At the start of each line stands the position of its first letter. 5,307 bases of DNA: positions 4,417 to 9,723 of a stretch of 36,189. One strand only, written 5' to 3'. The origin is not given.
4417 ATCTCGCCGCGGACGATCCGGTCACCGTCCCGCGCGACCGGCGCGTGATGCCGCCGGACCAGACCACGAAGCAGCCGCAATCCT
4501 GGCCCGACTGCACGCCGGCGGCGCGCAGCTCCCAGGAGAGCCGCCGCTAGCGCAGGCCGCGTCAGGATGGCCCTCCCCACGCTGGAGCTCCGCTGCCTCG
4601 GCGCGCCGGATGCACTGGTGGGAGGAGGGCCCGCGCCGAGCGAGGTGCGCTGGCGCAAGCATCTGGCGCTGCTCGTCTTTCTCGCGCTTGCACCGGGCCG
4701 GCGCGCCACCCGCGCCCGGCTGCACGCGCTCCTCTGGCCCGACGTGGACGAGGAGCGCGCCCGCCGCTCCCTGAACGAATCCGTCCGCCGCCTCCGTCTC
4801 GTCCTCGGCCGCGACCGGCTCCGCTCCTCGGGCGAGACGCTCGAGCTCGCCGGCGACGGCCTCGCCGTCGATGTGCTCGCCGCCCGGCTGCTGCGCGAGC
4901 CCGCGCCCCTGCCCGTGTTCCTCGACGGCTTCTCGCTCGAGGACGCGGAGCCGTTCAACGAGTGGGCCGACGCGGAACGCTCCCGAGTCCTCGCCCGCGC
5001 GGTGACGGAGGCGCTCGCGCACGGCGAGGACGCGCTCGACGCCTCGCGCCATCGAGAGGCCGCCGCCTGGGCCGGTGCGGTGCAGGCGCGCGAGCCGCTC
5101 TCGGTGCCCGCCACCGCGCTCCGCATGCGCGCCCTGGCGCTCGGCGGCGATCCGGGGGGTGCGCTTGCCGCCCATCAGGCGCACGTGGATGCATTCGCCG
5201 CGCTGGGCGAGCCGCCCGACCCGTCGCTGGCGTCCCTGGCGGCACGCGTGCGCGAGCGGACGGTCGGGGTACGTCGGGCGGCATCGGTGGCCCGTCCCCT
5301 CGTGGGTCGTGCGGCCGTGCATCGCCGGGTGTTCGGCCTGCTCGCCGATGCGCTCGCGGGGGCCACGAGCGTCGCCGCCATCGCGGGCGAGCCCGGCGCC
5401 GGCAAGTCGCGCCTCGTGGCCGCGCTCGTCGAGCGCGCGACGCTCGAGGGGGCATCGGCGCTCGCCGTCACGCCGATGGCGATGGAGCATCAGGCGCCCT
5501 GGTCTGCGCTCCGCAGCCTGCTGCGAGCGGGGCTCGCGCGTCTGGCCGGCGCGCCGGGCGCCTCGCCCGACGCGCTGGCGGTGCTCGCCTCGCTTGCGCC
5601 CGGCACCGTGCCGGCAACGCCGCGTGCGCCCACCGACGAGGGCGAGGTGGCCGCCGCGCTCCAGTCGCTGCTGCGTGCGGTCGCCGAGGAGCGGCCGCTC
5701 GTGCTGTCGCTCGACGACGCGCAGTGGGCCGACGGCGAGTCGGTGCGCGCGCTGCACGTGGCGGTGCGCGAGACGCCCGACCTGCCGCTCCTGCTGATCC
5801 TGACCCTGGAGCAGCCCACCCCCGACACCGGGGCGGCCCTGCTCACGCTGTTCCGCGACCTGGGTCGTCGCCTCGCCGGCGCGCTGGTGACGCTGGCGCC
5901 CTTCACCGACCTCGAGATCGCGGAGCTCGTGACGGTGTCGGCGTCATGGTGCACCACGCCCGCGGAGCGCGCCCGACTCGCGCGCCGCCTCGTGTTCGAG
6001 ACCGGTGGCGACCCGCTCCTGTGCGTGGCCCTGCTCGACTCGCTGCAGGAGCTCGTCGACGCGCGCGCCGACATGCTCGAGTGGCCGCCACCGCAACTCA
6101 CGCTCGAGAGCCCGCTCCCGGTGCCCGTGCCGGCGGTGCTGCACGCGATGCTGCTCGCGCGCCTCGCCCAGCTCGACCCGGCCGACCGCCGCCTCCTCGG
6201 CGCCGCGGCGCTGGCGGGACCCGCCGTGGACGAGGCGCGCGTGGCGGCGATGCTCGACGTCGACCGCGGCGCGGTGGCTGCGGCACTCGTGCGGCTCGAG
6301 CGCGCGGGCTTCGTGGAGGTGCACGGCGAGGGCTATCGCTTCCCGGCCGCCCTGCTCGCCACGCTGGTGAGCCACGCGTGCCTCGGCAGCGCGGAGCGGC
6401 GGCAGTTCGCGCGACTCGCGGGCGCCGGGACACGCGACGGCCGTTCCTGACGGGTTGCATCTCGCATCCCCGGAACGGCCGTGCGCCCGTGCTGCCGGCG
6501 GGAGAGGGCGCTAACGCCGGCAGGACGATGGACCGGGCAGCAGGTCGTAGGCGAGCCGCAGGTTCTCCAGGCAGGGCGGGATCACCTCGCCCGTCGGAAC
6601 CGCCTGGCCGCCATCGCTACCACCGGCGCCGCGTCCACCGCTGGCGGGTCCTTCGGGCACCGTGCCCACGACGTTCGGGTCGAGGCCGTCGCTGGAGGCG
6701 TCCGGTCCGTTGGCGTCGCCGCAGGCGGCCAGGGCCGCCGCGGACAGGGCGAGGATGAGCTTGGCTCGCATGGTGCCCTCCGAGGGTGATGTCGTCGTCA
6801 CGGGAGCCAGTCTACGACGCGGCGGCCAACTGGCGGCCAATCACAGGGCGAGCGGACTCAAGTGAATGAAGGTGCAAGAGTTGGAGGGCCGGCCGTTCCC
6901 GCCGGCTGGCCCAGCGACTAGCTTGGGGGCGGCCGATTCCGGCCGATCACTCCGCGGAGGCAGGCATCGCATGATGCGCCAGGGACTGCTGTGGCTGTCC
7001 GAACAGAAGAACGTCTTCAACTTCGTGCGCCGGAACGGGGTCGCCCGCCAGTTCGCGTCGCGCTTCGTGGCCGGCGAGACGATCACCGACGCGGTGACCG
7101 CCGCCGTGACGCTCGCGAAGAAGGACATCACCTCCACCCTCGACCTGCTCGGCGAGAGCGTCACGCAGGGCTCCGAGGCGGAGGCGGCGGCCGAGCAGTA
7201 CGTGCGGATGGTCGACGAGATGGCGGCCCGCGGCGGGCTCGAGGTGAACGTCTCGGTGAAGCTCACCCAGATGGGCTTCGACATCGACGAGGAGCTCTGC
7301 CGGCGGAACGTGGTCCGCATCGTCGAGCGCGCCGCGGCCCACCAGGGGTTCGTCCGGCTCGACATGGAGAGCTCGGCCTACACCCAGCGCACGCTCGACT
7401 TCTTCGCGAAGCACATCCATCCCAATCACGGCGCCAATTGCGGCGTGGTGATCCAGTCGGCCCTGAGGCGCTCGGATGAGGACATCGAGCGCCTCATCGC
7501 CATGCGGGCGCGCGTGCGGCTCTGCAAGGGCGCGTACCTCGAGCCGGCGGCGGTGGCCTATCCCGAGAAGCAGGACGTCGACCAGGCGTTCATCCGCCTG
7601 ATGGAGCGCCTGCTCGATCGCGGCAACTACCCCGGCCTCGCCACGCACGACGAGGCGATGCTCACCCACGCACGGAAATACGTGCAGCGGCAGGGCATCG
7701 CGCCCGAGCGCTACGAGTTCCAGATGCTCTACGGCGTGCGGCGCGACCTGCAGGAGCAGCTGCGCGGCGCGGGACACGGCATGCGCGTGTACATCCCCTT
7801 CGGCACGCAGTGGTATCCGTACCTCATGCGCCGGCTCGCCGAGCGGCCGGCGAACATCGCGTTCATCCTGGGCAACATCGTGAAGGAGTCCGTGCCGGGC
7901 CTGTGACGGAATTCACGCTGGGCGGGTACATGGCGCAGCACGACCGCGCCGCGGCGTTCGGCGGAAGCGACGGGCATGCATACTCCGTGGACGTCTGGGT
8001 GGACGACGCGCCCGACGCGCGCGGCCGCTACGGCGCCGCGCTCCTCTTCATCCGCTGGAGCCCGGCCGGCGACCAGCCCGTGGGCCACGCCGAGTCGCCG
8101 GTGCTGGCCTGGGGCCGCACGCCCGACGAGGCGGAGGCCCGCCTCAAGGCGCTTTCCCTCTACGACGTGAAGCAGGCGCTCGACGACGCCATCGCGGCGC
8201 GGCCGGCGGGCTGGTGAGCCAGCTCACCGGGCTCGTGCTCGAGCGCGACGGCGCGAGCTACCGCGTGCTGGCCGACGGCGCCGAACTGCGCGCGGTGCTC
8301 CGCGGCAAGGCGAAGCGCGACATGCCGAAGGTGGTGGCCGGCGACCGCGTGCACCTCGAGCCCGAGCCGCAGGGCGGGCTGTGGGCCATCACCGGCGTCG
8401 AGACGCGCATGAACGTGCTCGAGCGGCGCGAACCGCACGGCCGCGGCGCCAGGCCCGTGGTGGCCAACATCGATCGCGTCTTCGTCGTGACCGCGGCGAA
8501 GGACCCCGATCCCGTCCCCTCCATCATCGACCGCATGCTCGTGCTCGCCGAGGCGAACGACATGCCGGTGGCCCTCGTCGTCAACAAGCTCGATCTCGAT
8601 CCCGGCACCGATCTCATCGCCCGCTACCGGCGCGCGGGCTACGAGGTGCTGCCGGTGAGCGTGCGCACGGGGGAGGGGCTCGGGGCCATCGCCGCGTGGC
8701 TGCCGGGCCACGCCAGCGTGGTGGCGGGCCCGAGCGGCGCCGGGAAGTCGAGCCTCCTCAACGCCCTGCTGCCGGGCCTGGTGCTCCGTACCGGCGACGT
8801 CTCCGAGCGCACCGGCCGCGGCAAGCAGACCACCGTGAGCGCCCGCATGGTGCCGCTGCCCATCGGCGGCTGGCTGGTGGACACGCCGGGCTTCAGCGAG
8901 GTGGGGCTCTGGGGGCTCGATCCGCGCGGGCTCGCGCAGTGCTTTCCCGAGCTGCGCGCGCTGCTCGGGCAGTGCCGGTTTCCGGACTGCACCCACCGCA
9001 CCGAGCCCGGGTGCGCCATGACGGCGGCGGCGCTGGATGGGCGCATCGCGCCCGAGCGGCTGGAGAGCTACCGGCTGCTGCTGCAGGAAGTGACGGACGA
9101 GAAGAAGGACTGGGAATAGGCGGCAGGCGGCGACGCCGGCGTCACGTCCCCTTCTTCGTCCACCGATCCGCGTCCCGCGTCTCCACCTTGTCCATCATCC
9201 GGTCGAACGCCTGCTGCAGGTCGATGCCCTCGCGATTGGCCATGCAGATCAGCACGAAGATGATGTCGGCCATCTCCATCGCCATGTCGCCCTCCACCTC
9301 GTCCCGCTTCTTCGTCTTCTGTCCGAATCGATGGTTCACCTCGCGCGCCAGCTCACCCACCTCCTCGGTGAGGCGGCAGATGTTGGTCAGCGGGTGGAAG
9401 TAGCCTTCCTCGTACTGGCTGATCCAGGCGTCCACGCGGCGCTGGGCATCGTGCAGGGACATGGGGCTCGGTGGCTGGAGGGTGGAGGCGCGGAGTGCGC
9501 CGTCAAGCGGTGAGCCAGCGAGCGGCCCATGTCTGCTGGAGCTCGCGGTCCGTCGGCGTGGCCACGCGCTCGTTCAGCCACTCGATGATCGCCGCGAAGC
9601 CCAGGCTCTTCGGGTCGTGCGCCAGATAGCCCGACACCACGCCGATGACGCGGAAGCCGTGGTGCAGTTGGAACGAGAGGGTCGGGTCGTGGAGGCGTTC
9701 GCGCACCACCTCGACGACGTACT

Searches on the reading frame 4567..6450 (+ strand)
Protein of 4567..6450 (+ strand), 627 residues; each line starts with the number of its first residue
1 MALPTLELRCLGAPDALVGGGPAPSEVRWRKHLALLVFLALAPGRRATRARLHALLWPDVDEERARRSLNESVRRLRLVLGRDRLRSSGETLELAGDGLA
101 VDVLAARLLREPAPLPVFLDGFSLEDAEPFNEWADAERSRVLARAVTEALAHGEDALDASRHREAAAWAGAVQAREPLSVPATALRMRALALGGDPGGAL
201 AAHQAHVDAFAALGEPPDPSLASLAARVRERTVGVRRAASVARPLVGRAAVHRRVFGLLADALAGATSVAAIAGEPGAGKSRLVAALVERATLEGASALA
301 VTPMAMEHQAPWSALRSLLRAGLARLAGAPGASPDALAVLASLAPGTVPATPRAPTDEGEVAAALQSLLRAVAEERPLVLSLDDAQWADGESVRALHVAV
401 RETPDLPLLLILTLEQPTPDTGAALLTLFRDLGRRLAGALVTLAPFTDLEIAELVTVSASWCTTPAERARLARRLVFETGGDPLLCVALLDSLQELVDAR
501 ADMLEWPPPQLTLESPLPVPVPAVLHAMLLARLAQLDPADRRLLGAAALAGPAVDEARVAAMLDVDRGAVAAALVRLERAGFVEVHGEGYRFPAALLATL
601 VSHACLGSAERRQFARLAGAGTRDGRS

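Call 23: search_protein_families(library=pfam, proteins=[window:4567-6450:+], max_evalue=0.001)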
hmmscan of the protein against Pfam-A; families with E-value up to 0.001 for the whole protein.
window:4567-6450:+ (627 aa): 3 families
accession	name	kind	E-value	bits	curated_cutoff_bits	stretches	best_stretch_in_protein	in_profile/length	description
PF13191.12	AAA_16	-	1.6e-18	68.2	32.6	1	244-411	1-167/167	AAA ATPase domain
PF13401.12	AAA_22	-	2.3e-07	31.6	27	1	268-413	6-123/130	AAA domain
PF00486.34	Trans_reg_C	-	8.8e-05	22.9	26.2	1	31-83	9-60/77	Transcriptional regulatory protein, C terminal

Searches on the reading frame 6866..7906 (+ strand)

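Call 23: search_protein_families(library=pfam, proteins=[window:6866-7906:+], max_evalue=0.001)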
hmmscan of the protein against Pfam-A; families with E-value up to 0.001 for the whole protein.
window:6866-7906:+ (346 aa): 1 family
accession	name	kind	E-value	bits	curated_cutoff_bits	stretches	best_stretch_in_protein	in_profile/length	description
PF01619.24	Pro_dh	-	2.7e-37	129.3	27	1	80-333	5-275/278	Proline dehydrogenase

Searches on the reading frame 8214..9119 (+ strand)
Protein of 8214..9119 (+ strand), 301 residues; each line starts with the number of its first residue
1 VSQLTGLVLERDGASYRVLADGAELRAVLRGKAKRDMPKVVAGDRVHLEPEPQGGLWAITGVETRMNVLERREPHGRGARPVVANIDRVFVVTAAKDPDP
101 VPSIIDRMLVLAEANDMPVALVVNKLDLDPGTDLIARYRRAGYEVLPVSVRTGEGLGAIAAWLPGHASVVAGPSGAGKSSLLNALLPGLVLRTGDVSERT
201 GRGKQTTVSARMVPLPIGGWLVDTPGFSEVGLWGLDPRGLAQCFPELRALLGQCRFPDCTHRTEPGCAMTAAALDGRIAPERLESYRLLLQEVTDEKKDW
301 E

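Call 23: search_protein_families(library=pfam, proteins=[window:8214-9119:+], max_evalue=0.001)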
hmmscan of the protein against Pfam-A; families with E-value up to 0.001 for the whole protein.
window:8214-9119:+ (301 aa): 2 families
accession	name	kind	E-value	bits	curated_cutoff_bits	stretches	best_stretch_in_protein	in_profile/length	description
PF03193.22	RsgA_GTPase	-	1.1e-49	169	30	1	63-233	2-174/174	RsgA GTPase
PF01926.29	MMR_HSR1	-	1.4e-05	25.6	21.9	1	169-228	3-57/113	50S ribosome-binding GTPase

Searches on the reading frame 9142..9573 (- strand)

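Call 23: search_protein_families(library=pfam, proteins=[window:9142-9573:-], max_evalue=0.001)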
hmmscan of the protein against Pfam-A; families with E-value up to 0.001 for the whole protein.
window:9142-9573:- (143 aa): 1 family
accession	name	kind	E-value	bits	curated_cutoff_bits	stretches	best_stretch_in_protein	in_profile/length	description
PF03819.22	MazG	-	1.3e-14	54.6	22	1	61-138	3-74/74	MazG nucleotide pyrophosphohydrolase domain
